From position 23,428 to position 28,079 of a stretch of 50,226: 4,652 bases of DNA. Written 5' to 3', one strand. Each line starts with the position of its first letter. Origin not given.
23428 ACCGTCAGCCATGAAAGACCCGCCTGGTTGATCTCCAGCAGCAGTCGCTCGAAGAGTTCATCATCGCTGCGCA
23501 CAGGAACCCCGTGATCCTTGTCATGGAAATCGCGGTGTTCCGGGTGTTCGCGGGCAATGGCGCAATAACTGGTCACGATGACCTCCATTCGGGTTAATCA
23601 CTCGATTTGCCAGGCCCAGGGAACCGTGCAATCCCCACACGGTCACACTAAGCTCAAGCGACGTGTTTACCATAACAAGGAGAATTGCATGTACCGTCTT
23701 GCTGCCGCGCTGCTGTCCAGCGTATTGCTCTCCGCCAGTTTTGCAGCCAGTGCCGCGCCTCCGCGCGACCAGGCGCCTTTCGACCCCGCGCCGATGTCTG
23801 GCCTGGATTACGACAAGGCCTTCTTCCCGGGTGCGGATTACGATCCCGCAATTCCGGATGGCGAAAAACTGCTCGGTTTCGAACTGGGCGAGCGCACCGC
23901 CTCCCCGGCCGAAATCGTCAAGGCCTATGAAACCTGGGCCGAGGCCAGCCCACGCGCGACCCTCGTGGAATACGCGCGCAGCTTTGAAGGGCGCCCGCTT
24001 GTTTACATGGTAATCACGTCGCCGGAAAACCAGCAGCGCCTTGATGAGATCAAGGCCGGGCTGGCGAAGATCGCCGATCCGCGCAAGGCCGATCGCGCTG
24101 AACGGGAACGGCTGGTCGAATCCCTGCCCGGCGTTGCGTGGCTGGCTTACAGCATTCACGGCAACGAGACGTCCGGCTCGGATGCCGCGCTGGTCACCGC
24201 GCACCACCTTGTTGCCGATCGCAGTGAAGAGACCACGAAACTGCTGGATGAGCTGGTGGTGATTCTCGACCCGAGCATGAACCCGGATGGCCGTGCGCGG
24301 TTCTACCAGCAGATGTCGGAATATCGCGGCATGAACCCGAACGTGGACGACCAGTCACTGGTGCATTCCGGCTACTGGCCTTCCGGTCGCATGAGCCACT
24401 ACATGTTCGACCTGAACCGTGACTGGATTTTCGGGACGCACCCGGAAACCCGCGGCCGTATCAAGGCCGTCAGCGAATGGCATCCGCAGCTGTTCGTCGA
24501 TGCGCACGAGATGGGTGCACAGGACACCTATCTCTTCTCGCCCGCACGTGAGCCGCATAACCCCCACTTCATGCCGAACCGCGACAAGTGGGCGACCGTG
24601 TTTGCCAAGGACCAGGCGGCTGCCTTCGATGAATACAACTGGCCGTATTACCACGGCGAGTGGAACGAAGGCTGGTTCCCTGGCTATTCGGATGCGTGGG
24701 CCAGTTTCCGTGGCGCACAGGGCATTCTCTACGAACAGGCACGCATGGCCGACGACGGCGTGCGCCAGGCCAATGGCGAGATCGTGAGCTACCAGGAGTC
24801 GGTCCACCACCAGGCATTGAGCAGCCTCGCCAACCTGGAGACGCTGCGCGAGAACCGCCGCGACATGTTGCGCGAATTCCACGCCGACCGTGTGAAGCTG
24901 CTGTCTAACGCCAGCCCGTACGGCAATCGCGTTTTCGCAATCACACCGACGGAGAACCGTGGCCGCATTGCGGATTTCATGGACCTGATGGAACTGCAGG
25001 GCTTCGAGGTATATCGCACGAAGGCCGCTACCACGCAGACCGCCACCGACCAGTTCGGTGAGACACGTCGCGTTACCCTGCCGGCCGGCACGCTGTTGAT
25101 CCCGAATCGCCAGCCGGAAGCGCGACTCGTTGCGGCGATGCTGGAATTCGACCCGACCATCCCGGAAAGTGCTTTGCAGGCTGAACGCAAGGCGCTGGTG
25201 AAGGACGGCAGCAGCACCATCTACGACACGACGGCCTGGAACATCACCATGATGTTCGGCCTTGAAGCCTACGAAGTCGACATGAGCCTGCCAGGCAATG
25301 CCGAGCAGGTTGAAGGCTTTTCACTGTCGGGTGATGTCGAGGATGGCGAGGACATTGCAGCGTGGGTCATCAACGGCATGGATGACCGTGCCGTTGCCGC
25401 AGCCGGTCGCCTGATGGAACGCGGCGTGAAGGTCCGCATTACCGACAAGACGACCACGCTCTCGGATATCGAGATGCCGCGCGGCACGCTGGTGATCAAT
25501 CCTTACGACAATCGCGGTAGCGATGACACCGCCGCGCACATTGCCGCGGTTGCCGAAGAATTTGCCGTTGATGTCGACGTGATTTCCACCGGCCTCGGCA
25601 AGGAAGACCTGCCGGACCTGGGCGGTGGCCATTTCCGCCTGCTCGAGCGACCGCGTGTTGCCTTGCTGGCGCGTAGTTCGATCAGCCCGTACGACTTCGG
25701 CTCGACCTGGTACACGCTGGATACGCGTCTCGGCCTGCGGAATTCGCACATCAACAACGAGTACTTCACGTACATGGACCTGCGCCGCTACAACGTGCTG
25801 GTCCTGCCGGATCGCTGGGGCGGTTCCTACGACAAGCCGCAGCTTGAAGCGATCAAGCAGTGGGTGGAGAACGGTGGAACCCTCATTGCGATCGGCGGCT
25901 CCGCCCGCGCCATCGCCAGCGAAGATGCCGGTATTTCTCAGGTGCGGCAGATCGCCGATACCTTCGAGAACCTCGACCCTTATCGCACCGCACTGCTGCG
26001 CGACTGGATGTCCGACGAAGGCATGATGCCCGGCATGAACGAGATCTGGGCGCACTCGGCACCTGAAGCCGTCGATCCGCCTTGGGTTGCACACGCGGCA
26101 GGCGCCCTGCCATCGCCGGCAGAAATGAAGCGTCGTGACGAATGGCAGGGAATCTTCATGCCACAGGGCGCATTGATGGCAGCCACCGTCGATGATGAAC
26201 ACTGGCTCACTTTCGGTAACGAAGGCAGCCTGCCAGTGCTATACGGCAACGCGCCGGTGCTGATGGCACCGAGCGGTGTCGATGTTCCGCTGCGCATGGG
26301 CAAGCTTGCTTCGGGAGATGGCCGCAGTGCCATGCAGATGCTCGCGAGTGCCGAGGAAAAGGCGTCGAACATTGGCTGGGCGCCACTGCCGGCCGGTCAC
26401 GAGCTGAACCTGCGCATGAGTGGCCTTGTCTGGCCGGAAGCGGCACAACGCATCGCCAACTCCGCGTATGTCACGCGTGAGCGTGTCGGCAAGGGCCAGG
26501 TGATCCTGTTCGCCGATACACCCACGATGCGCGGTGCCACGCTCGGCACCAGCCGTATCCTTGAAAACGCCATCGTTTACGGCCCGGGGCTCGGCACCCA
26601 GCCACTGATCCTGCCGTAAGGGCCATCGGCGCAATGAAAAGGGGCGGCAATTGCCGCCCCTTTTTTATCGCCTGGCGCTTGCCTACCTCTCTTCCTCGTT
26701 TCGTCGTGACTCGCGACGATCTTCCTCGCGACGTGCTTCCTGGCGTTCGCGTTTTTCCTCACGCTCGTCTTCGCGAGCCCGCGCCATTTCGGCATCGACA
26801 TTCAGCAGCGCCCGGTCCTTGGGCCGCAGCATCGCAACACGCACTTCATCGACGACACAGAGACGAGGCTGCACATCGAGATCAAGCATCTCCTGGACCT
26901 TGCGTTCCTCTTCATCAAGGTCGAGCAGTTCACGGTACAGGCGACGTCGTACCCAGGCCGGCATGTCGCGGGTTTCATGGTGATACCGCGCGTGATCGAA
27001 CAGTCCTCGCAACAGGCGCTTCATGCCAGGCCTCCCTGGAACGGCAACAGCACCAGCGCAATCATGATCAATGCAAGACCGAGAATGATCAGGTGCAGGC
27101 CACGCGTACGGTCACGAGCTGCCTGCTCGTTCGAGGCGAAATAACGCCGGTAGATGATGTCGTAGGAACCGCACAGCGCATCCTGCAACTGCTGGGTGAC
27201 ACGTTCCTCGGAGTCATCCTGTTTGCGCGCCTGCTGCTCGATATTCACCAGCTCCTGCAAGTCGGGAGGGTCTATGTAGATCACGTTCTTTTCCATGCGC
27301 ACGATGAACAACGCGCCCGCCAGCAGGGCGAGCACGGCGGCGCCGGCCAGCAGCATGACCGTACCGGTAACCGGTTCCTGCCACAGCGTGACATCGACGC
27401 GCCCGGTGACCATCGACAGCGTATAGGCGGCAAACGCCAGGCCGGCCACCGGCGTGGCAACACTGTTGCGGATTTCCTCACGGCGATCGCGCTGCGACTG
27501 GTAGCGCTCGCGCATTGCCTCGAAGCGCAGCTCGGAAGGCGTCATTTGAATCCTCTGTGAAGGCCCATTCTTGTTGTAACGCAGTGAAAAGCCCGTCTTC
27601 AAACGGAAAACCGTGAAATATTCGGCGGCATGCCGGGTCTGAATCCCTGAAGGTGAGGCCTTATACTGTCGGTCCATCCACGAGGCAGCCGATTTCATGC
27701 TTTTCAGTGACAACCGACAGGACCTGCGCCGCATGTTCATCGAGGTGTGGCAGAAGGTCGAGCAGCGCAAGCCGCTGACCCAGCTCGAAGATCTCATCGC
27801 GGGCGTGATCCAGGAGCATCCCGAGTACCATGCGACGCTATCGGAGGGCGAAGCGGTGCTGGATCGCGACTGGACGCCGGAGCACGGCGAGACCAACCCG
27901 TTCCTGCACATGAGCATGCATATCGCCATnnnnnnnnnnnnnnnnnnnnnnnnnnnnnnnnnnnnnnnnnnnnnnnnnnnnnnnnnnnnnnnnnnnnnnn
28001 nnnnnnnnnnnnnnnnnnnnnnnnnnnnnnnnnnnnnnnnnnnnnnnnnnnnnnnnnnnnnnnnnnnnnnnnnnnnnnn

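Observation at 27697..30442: MNIO(DUF692)-DUF2063-DoxX RiPP maturation cassette with no canonical precursor; a Cys-free, His-rich DUF1841 gene occupies the precursor slot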

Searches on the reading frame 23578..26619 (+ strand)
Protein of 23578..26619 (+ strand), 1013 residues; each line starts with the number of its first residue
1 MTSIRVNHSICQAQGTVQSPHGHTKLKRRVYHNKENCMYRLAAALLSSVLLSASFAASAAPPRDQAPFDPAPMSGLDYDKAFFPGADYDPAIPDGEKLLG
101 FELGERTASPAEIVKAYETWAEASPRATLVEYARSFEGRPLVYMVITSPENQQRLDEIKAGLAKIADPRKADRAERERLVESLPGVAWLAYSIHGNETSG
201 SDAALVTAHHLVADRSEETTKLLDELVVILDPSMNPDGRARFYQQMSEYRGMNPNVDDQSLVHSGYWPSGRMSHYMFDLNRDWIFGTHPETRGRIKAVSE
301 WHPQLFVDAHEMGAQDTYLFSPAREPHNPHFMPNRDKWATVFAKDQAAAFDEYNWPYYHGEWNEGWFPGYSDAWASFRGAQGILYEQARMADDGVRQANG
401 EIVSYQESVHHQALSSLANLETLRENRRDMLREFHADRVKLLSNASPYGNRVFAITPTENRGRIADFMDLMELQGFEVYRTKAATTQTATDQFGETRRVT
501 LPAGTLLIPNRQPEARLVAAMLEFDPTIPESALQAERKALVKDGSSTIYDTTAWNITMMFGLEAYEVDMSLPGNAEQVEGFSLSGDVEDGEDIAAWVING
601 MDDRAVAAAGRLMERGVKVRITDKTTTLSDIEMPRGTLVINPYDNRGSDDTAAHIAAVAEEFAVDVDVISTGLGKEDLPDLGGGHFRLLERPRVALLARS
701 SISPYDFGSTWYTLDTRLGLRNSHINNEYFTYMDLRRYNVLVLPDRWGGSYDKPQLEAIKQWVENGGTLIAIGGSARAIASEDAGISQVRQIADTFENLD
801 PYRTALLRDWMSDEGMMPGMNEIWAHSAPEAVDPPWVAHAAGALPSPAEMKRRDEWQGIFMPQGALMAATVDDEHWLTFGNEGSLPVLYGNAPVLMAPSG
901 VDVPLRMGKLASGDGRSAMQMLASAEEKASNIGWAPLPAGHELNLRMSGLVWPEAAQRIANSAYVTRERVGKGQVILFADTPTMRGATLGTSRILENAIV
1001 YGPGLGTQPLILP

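Call 77: search_protein_families(library=pfam, proteins=[window:23578-26619:+], max_evalue=0.0001)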
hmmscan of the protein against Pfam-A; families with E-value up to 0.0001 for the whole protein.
window:23578-26619:+ (1013 aa): 2 families
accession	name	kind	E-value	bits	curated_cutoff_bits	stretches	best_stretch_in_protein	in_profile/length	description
PF00246.29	Peptidase_M14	-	8.2e-17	62.2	21.6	1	120-287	8-137/286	Zinc carboxypeptidase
PF14258.12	DUF4350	-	3.2e-05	24.7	30.4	0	749-776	49-75/181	Domain of unknown function (DUF4350)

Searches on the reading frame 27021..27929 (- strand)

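Call 3: search_protein_families(library=pfam, proteins=[window:27021-27929:-], max_evalue=0.01)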
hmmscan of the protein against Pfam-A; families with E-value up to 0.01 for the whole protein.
window:27021-27929:- (302 aa): 2 families
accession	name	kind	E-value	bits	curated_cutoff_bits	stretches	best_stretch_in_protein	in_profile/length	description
PF20990.2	DUF2207_C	-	0.0018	18.5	33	0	229-295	93-158/247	Predicted membrane protein (DUF2207) C-terminal domain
PF23600.1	DUF7139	-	0.0093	16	30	0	259-295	6-41/150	Domain of unknown function (DUF7139)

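Call 4: search_protein_families(library=ncbifam, proteins=[window:27021-27929:-], max_evalue=0.01)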
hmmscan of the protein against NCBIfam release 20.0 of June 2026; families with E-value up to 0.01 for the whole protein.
window:27021-27929:- (302 aa): 0 families
